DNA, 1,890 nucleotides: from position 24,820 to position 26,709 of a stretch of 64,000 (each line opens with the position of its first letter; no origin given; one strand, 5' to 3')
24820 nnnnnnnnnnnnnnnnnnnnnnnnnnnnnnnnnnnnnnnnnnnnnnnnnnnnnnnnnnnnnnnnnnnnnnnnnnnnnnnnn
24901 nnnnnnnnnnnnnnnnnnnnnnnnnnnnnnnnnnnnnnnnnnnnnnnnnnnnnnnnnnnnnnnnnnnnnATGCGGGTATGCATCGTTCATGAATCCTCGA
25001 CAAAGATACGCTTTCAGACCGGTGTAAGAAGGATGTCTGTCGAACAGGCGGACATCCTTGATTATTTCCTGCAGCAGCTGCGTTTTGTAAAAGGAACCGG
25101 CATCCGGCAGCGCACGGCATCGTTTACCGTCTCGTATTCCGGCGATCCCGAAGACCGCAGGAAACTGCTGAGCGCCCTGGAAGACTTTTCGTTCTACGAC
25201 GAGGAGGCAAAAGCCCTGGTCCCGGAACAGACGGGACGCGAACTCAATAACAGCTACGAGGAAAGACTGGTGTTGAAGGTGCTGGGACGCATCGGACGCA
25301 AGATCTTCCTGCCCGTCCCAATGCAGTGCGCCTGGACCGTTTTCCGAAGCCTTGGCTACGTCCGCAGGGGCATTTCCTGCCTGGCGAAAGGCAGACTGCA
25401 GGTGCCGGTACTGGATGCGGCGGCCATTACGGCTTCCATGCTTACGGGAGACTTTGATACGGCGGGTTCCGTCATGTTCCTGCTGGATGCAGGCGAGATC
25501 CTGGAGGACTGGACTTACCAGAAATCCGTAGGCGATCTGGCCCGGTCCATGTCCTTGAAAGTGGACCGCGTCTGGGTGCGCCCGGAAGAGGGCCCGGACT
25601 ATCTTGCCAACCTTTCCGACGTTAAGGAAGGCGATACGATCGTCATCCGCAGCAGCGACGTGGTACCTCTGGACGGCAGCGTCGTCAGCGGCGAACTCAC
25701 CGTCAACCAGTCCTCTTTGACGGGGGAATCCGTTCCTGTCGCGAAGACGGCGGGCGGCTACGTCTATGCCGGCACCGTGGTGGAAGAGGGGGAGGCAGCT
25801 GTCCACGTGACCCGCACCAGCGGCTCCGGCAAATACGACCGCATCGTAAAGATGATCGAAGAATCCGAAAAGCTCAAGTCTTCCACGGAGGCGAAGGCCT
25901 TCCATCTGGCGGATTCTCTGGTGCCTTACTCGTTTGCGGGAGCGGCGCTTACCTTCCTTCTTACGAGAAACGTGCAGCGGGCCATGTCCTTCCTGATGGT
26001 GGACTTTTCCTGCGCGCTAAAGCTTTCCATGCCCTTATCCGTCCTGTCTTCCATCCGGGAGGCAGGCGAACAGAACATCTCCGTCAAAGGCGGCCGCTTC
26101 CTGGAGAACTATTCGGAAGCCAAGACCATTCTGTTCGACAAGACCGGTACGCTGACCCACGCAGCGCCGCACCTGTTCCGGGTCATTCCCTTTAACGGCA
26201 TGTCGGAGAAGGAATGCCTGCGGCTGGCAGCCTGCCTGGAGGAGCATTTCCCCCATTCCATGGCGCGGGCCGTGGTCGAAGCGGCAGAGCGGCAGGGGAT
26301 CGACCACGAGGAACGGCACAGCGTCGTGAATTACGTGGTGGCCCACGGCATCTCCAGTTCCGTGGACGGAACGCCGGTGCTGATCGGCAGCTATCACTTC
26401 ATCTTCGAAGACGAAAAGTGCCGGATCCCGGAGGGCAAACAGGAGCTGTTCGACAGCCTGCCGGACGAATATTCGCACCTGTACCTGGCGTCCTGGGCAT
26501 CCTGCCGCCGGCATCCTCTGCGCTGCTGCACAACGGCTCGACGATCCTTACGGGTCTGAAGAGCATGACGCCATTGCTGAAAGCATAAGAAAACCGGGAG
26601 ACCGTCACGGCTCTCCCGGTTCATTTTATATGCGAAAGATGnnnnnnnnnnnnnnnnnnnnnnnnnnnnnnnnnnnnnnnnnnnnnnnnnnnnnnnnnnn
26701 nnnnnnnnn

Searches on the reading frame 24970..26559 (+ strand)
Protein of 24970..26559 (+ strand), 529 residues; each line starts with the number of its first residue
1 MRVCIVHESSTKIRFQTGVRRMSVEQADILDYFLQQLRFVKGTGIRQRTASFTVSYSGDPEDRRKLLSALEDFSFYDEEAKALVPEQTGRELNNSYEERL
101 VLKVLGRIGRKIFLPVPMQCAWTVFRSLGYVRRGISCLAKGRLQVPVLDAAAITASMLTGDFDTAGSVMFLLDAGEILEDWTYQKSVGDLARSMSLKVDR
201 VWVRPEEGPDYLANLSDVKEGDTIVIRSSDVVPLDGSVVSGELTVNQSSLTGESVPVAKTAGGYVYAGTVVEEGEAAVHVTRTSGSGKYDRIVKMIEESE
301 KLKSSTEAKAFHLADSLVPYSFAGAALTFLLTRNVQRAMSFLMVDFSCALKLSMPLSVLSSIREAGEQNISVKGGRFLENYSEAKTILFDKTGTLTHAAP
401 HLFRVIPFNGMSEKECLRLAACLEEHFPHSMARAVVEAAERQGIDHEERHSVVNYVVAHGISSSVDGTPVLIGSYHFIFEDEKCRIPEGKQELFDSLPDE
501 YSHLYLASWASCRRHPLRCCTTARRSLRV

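Call 43: search_protein_families(library=pfam, proteins=[window:24970-26559:+], max_evalue=0.00001)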
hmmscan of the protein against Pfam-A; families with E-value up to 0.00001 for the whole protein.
window:24970-26559:+ (529 aa): 1 family
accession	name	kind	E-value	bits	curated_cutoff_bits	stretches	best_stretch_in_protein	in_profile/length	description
PF00122.25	E1-E2_ATPase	-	8.7e-37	126.8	28.1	1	199-366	5-179/181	E1-E2 ATPase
